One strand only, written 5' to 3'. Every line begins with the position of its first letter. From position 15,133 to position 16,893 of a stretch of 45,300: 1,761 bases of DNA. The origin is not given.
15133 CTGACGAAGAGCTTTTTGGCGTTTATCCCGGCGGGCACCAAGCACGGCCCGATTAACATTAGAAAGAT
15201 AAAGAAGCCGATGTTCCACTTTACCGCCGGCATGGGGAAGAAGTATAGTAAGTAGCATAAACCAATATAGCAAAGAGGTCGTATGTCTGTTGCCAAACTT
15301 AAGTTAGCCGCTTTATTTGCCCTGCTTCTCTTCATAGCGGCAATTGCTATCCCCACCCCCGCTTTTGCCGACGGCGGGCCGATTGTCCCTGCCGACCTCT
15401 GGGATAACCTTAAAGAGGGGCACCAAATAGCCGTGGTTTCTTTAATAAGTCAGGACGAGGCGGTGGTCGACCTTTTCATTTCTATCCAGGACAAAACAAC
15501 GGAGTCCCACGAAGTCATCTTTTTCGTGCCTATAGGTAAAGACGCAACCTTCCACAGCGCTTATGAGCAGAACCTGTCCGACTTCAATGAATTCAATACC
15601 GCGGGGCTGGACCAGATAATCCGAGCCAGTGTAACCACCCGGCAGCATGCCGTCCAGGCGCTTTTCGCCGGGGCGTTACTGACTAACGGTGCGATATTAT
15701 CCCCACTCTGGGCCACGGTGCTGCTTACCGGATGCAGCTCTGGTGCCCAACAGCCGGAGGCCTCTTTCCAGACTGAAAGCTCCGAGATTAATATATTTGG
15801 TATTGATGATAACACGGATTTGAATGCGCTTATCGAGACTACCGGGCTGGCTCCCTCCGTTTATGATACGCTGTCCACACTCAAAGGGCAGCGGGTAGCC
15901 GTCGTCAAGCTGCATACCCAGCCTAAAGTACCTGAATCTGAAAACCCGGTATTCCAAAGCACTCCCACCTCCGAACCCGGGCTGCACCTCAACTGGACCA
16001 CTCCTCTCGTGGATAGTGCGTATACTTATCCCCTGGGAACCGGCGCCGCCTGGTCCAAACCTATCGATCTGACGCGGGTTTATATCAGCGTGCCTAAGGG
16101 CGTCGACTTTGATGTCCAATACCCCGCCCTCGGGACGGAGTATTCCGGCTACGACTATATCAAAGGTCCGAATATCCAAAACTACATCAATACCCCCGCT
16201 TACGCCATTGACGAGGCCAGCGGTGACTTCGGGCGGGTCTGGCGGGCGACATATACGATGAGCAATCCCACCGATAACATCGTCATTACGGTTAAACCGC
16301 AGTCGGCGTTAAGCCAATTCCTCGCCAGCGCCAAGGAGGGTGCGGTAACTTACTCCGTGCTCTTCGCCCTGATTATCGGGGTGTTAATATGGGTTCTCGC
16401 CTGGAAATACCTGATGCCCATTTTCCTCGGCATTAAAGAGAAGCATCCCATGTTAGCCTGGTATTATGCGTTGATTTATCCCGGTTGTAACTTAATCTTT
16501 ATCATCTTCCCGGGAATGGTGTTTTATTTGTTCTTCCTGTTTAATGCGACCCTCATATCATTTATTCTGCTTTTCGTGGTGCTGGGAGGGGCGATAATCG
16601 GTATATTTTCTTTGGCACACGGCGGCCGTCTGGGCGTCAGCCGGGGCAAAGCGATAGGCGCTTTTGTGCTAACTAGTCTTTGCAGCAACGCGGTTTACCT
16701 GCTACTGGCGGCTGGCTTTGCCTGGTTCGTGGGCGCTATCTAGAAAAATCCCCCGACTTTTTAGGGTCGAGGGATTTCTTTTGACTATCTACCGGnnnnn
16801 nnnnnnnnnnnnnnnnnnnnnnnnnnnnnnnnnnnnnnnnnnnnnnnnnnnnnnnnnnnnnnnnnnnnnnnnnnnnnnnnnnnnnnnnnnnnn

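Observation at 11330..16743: Six-gene operon: SRPBCC protein, enoate-reductase-type flavoenzyme, three cupins and a secreted membrane-anchored protein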

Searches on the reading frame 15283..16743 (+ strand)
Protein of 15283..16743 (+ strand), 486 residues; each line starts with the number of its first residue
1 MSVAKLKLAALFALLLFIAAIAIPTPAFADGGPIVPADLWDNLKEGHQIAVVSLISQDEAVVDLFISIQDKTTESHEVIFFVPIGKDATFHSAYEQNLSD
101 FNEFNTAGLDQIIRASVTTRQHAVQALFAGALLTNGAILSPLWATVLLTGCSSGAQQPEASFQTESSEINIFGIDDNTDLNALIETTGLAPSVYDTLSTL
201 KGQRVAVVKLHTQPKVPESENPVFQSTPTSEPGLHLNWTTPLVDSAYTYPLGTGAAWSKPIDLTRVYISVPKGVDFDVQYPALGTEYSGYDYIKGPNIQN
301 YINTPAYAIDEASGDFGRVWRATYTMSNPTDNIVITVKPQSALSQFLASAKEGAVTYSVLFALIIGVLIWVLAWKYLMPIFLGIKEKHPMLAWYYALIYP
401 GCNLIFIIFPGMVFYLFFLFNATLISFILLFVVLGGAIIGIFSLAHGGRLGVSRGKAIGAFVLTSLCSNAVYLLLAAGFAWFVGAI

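Call 3: search_protein_families(library=pfam, proteins=[window:15283-16743:+], max_evalue=0.1)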
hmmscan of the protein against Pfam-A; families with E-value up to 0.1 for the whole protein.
window:15283-16743:+ (486 aa): 0 families

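Call 4: search_protein_families(library=ncbifam, proteins=[window:15283-16743:+], max_evalue=0.1)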
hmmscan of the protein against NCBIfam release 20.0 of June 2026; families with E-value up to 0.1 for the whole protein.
window:15283-16743:+ (486 aa): 0 families

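Call 63: find_homologous_proteins(query=window:15283-16743:+, max_evalue=0.001)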
Query window:15283-16743:+ (486 aa): 144 proteins with E <= 0.001 among 8000 candidates; the best 120 are listed.
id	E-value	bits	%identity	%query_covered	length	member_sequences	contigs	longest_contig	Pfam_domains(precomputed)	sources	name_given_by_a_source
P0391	2.6e-292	988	93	95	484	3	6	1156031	-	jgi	jgi:hypothetical protein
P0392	8.3e-272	920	84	100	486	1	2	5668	-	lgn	-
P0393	8.2e-269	910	83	100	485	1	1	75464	-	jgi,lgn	jgi:hypothetical protein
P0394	7.3e-262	887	82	100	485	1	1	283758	-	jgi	jgi:hypothetical protein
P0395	1.3e-253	860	79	100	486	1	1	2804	-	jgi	jgi:hypothetical protein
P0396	5.1e-253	858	79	100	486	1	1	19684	-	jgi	jgi:hypothetical protein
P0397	2.7e-242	823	76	100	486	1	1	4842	-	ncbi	-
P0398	6.6e-202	690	64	100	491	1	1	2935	-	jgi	jgi:hypothetical protein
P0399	9.7e-202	689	65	100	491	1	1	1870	-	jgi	jgi:hypothetical protein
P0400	1.7e-194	665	63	100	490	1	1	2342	-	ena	-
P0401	4.1e-190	651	61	100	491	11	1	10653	-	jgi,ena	-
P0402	4.9e-189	647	60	100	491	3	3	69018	-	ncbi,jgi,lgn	-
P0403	3.6e-184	631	60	100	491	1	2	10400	-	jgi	jgi:hypothetical protein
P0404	4.3e-181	621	59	95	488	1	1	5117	-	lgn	-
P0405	6.7e-181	620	57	97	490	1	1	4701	-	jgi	jgi:hypothetical protein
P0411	5.5e-176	604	56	100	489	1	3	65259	-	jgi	jgi:hypothetical protein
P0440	4.5e-162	558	52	100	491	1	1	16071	-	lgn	-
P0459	1.7e-150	520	51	99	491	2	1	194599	-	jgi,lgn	jgi:hypothetical protein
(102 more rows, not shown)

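Call 64: find_encoding_contigs(protein=P0440, flank=8000, max_places=1)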
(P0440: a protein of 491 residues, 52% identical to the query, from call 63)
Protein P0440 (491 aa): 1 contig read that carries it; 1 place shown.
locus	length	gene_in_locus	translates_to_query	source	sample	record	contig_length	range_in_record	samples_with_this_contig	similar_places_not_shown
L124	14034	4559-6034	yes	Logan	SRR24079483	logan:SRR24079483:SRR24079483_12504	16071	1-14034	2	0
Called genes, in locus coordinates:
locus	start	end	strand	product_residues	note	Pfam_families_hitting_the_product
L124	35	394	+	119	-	PF03692:CxxCxxCC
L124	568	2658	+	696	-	PF00724:Oxidored_FMN, PF01262:AlaDh_PNT_C (faint), PF13738:Pyr_redox_3 (faint), PF03486:HI0933_like (weak), PF07992:Pyr_redox_2, PF12831:FAD_oxidored (weak), PF13450:NAD_binding_8 (weak), PF00070:Pyr_redox, +2 more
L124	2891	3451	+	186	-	-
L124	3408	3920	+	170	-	-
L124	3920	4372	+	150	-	-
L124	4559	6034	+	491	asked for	-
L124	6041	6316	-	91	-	PF08922:DUF1905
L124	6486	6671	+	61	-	PF09851:SHOCT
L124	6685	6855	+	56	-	PF00301:Rubredoxin, PF21349:RUBY_RBDX (faint)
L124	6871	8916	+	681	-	PF00122:E1-E2_ATPase, PF00702:Hydrolase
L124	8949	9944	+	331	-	PF00389:2-Hacid_dh, PF02826:2-Hacid_dh_C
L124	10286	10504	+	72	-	-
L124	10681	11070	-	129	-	PF00072:Response_reg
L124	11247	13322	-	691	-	PF14742:GDE_N_bis, PF06202:GDE_C, PF22422:MGH1-like_GH, PF01204:Trehalase (faint)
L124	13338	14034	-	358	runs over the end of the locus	PF13439:Glyco_transf_4, PF00534:Glycos_transf_1, PF13692:Glyco_trans_1_4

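Call 65: find_encoding_contigs(protein=P0411, flank=8000, max_places=1)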
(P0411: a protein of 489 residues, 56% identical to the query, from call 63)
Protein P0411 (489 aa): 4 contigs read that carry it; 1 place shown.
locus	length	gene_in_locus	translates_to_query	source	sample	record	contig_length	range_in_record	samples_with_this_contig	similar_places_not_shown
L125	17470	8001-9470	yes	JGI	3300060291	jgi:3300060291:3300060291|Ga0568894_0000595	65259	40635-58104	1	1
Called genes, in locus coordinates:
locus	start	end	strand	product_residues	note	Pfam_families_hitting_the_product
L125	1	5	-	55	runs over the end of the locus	-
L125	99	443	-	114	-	-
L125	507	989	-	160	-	-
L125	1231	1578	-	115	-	PF14114:DUF4286 (weak)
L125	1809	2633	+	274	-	PF00106:adh_short, PF08659:KR, PF13561:adh_short_C2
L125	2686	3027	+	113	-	PF07110:EthD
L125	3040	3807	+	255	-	PF00106:adh_short, PF08659:KR, PF13561:adh_short_C2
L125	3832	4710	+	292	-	PF00106:adh_short, PF08659:KR (weak), PF13561:adh_short_C2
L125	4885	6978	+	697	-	PF00724:Oxidored_FMN, PF01494:FAD_binding_3 (faint), PF13738:Pyr_redox_3 (faint), PF01134:GIDA (faint), PF01266:DAO (faint), PF07992:Pyr_redox_2, PF13450:NAD_binding_8 (weak), PF00070:Pyr_redox, +2 more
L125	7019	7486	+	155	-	-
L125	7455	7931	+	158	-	-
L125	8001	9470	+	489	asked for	-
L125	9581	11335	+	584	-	PF00654:Voltage_CLC, PF00571:CBS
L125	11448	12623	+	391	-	PF12832:MFS_1_like (weak), PF06779:MFS_4 (faint), PF07690:MFS_1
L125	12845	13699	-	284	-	PF00809:Pterin_bind, PF03599:CdhD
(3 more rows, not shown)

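Call 66: find_encoding_contigs(protein=P0459, flank=8000, max_places=1)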
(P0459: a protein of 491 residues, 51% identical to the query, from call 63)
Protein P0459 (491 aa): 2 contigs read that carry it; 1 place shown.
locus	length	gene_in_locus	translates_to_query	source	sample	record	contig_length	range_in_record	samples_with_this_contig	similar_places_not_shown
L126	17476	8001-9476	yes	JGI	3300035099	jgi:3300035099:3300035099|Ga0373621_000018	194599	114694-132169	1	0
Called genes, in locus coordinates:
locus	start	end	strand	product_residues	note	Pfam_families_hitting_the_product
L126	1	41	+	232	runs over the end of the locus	-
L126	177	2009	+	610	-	PF00111:Fer2, PF17650:RACo_linker, PF17651:Raco_middle, PF14574:RACo_C_ter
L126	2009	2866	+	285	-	PF00809:Pterin_bind, PF03599:CdhD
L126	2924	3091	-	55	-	-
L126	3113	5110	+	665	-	PF00384:Molybdopterin, PF01568:Molydop_binding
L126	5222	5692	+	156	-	PF13247:Fer4_11, PF12838:Fer4_7 (faint), PF00037:Fer4 (faint)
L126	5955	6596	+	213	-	PF02811:PHP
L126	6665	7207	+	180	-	PF10050:DUF2284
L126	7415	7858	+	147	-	PF14539:DUF4442 (weak), PF03061:4HBT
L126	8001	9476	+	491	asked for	-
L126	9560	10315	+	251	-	PF01541:GIY-YIG (weak)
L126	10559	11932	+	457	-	-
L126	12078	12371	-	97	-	-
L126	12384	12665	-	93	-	-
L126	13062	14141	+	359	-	PF00037:Fer4 (weak), PF12838:Fer4_7 (weak), PF13187:Fer4_9 (weak), PF13237:Fer4_10, PF14697:Fer4_21, PF00037:Fer4, PF12797:Fer4_2 (weak), PF12837:Fer4_6 (weak), +3 more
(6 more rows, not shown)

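Call 75: predict_structure(alignment_id=A3)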
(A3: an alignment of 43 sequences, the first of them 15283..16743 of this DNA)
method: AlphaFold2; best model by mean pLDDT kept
length: 486 residues; sequences in the alignment: 43
mean_pLDDT: 71.9   pTM: 0.64
mean pLDDT of the five models: 71.9, 68.7, 65.7, 65.0, 63.9
residues with pLDDT >= 90: 18; 70-90: 310; 50-70: 107; < 50: 51
segments of 3 or more residues with pLDDT < 50: 20-43, 149-163, 218-228
pLDDT, mean of each block of 10 residues (from residue 1): 64 61 37 34 65 83 81 68 72 79 77 70 79 76 57 31 53 66 73 74 73 57 42 81 79 66 82 82 69 59 74 79 75 81 77 81 90 91 80 87 81 69 70 83 85 87 90 86 70
secondary structure, 60 per line:
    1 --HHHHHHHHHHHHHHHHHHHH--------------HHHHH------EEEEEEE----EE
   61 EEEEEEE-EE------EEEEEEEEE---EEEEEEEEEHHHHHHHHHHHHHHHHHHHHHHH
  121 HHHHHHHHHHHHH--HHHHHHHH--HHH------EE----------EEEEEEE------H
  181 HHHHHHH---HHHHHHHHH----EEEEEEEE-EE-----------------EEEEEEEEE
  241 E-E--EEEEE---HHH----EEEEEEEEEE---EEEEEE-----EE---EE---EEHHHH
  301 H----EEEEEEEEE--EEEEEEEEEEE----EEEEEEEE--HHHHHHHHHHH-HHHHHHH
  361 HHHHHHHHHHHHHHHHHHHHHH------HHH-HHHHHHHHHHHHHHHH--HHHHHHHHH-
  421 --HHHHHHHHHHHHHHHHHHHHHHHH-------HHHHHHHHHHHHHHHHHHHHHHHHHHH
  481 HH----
elements in order: H3-22 H37-41 E48-54 E59-67 E77-85 E89-97 H98-133 H136-143 E167-173 H180-187 H191-199 E204-211 E232-241 E246-250 E261-270 E274-279 H297-301 E306-314 E317-327 E332-339 H342-352 H354-382 H393-408 H411-419 H423-446 H454-482

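Call 77: fold_search(model_id=the predicted structure, library=pdb)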
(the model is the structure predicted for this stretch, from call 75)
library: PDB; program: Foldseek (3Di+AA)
matches with E <= 10: 248; with E <= 0.001: 6
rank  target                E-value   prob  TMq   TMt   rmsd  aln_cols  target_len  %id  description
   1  1p35_A                2.7e-04  0.95  0.21  0.31  14.7       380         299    8  CRYSTAL STRUCTURE OF BACULOVIRUS P35 (released 1999-06-01)
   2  6s7t_E                5.6e-04  0.99  0.23  0.26  11.3       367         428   10  Cryo-EM structure of human oligosaccharyltransferase complex OST-B (released 2019-12-18)
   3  1p35_C                5.6e-04  0.97  0.24  0.35  13.2       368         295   10  CRYSTAL STRUCTURE OF BACULOVIRUS P35 (released 1999-06-01)
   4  6s7o_E                7.0e-04  0.94  0.23  0.20  22.6       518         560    8  Cryo-EM structure of human oligosaccharyltransferase complex OST-A (released 2019-12-18)
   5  6fpy_B                8.3e-04  0.95  0.20  0.17  17.9       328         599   10  Inter-alpha-inhibitor heavy chain 1, wild type (released 2019-02-27)
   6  6fpz_A                9.3e-04  1.00  0.26  0.22   7.2       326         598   10  Inter-alpha-inhibitor heavy chain 1, D298A (released 2019-02-27)
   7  6fpy_A                1.1e-03  1.00  0.25  0.21  12.5       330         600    9  Inter-alpha-inhibitor heavy chain 1, wild type (released 2019-02-27)
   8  6u7g_A                1.1e-03  0.89  0.18  0.11  11.5       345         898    8  HCoV-229E RBD Class V in complex with human APN (released 2019-11-13)
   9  8b6l_O                1.6e-03  0.82  0.23  0.20  24.3       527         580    9  Subtomogram average of the human Sec61-TRAP-OSTA-translocon (released 2022-12-07)
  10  5lhd_B                2.5e-03  0.80  0.18  0.11  11.4       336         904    9  Structure of glycosylated human aminopeptidase N (released 2017-04-05)
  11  1i4e_A                2.8e-03  0.97  0.25  0.38  14.5       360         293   10  CRYSTAL STRUCTURE OF THE CASPASE-8/P35 COMPLEX (released 2001-03-28)
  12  1p35_B                2.8e-03  0.91  0.25  0.36  13.2       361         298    9  CRYSTAL STRUCTURE OF BACULOVIRUS P35 (released 1999-06-01)
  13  7nup_A                5.2e-03  0.91  0.22  0.13  14.1       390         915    7  Endoplasmic reticulum aminopeptidase 2 complexed with a mixed hydroxamic and sulfonyl ligand (released 2022-06-22)
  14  9daz_A                6.9e-03  0.80  0.19  0.12  10.6       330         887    8  Molecular basis of pathogenicity of the recently emerged FCoV-23 coronavirus. Complex of fAPN with FCoV-23 RBD (released 2025-07-09)
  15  6a8z_B                7.3e-03  0.97  0.21  0.23   9.8       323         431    8  Crystal structure of M1 zinc metallopeptidase from Deinococcus radiodurans (released 2019-07-17)
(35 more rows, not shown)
